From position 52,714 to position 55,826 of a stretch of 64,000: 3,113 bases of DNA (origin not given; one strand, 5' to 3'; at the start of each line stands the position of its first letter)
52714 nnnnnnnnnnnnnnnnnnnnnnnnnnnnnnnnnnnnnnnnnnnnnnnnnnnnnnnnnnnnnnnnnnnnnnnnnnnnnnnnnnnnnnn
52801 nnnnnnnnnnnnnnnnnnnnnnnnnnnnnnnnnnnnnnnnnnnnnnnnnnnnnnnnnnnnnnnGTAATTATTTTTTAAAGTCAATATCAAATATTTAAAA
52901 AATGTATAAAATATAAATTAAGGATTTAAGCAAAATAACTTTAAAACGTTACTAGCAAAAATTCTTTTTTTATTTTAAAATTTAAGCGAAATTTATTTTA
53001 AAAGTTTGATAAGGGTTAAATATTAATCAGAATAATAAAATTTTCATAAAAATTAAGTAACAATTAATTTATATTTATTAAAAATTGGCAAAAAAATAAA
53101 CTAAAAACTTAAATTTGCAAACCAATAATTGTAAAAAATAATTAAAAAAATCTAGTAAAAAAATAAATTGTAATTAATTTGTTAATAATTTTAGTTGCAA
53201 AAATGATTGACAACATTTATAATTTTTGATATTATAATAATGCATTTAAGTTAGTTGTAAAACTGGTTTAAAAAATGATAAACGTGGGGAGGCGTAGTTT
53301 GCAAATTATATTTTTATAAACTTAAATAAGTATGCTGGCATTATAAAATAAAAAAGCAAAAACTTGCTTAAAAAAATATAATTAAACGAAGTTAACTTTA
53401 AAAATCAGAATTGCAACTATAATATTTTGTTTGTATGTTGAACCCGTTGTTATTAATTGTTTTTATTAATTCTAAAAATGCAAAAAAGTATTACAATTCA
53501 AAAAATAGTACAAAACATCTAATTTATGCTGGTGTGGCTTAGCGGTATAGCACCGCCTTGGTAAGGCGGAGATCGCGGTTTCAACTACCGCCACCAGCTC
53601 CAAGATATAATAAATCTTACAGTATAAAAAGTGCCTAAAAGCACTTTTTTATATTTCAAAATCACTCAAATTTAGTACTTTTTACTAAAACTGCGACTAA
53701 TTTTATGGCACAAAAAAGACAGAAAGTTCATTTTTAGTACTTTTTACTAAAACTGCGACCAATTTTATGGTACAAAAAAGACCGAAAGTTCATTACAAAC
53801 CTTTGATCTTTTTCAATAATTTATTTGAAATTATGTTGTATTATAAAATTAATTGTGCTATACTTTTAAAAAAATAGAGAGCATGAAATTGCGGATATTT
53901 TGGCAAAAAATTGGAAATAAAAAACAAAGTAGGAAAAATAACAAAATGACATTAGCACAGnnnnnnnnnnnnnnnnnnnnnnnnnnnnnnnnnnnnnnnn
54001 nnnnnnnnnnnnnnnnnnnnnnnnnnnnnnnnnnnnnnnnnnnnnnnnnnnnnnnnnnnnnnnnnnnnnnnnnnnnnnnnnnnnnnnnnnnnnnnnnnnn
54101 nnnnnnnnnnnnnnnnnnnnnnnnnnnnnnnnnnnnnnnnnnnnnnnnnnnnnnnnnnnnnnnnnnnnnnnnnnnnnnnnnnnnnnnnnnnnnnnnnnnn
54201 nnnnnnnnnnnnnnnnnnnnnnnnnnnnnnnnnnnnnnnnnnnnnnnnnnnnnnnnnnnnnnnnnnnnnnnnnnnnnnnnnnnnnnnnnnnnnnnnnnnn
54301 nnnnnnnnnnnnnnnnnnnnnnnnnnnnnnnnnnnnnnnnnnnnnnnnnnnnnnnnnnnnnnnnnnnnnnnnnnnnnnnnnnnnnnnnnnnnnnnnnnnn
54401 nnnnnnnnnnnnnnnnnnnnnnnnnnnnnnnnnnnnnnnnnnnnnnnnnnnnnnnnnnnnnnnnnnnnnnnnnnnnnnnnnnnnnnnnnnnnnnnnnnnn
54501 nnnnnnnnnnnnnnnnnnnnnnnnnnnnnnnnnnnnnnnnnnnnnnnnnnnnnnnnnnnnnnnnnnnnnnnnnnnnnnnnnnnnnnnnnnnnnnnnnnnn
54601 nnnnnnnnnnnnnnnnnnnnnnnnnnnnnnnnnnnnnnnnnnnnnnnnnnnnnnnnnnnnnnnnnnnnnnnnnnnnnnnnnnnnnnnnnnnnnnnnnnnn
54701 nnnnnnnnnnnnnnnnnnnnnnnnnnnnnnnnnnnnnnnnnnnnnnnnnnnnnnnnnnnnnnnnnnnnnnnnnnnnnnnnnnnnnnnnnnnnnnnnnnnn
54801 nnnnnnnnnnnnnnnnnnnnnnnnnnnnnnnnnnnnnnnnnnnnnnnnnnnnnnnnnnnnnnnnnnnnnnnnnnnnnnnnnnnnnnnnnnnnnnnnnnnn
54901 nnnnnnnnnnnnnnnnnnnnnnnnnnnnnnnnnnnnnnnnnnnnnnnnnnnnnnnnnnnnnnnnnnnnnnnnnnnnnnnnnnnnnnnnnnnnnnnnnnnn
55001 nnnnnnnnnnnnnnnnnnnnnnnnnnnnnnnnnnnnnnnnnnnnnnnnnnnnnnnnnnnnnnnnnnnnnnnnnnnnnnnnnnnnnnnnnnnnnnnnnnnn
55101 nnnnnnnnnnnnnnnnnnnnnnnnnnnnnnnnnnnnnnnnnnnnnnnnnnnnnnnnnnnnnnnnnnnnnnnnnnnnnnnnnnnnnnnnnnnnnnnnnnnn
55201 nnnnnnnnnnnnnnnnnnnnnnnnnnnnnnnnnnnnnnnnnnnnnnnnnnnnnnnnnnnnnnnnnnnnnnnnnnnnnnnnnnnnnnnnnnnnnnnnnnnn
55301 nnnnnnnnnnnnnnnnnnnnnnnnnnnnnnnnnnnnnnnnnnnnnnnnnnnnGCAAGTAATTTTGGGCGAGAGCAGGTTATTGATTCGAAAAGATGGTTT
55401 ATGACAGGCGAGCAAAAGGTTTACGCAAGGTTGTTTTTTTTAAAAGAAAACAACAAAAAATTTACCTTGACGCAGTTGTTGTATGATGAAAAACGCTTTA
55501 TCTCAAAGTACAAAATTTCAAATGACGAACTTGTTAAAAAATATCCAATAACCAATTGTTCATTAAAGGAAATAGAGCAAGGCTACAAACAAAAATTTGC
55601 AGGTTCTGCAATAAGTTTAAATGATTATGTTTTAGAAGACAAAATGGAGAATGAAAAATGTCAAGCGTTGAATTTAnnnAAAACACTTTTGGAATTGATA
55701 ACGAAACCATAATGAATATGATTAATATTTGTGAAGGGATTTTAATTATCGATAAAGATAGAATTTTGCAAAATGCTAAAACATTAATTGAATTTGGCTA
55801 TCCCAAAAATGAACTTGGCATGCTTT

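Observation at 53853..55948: Bacterial mTERF-like solenoid protein (11 tandem 36-aa repeats) with a co-transcribed 2-repeat mini-paralog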

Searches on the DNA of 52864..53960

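Call 78: search_rna_families(source=window, start=52864, end=53960, threshold=evalue, max_evalue=1)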
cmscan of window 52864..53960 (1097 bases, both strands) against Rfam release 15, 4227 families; matches with E-value up to 1: 3.
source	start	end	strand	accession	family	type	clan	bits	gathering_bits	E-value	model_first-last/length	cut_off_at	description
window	53528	53599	+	RF00005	tRNA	Gene; tRNA;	CL00001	67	29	3.5e-14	1-71/71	no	tRNA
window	53603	53651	-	RF00238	ctRNA_pND324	Gene; antisense;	-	23.6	45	0.86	1-86/86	no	ctRNA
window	53579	53656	+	RF02059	STnc50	Gene; sRNA;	-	22.2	55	0.56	1-84/84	no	Salmonella enterica sRNA STnc40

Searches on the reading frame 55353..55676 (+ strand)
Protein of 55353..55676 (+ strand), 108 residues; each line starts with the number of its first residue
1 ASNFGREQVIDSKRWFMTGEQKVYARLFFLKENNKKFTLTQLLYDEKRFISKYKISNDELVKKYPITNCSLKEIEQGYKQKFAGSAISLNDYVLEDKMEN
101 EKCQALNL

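Call 83: search_solved_structures(query=A5, max_evalue=10, show_alignments=2)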
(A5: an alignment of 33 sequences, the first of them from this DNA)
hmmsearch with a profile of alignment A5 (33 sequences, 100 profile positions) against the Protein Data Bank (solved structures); distinct sequences matched with E-value up to 10: 2.
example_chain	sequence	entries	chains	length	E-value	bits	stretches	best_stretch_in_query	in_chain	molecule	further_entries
6wmr_Z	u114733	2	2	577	0.02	17.9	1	23-95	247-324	RNA polymerase sigma factor RpoD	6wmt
9bt4_B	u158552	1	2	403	0.16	14.9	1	22-71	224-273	Pyruvate:Ferredoxin Oxidoreductase, subunit alpha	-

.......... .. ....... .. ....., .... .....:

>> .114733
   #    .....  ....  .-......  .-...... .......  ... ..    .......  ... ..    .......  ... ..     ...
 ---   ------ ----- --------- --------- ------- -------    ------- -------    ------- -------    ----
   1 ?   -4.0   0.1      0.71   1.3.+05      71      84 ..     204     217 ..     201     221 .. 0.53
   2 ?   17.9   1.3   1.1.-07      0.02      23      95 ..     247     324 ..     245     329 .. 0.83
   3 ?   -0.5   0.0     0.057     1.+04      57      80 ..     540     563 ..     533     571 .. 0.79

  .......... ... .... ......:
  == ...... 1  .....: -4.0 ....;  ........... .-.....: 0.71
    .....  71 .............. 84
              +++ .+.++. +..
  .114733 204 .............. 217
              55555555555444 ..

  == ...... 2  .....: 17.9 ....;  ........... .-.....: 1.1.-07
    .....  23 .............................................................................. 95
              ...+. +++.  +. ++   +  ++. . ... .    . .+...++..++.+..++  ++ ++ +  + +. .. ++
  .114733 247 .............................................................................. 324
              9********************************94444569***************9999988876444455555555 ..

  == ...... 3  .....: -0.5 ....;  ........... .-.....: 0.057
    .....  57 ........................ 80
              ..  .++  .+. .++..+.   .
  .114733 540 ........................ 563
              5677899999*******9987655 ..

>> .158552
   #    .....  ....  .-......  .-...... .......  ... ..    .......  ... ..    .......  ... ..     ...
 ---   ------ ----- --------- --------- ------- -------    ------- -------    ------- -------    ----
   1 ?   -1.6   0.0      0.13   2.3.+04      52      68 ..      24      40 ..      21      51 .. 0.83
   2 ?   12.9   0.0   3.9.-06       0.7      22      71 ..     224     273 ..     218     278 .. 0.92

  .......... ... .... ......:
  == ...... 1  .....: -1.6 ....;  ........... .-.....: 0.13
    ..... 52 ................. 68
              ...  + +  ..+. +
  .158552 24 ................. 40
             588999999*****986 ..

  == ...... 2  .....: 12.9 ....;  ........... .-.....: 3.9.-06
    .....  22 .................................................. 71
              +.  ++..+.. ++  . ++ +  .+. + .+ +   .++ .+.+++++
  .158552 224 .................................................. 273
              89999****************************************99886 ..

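Call 84: search_protein_families(library=pfam, alignment_id=A5, max_evalue=1)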
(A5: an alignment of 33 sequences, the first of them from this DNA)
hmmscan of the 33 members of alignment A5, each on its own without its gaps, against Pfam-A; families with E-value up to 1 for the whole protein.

A. member 1, seq(108 aa): 1 family
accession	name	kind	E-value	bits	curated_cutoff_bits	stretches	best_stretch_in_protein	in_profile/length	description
PF24731.1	DUF7683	-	0.021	15.6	27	1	47-75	1-29/73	Domain of unknown function (DUF7683)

B. families by the number of members that match (of 33 scanned): 26 families (the first 25 are shown)
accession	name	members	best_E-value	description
PF24731.1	DUF7683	2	0.021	Domain of unknown function (DUF7683)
PF05816.16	TelA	1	0.00076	Toxic anion resistance protein (TelA)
PF17241.8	Retrotran_gag_4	1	0.0038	Ty5 Gag N-terminal region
PF17191.10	RecG_wedge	1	0.0069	RecG wedge domain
PF00306.32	ATP-synt_ab_C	1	0.0074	ATP synthase alpha/beta chain, C terminal domain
PF18663.7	Pallilysin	1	0.02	Pallilysin beta barrel domain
PF07084.17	Spot_14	1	0.027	Thyroid hormone-inducible hepatic protein Spot 14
PF11927.14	HODM_asu-like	1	0.029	Haem-dependent oxidative N-demethylase, alpha subunit-like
PF04343.18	DUF488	1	0.031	Domain of unknown function DUF488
PF18468.6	Pfk_N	1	0.035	Phosphofructokinase N-terminal domain yeast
PF23464.1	WWE_3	1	0.035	WWE domain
PF21609.2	Toxofilin-like_dom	1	0.036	Toxofilin-like domain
PF11304.13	DUF3106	1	0.041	Protein of unknown function (DUF3106)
PF11180.13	DUF2968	1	0.046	Protein of unknown function (DUF2968)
PF03781.23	FGE-sulfatase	1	0.05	Sulfatase-modifying factor enzyme 1-like domain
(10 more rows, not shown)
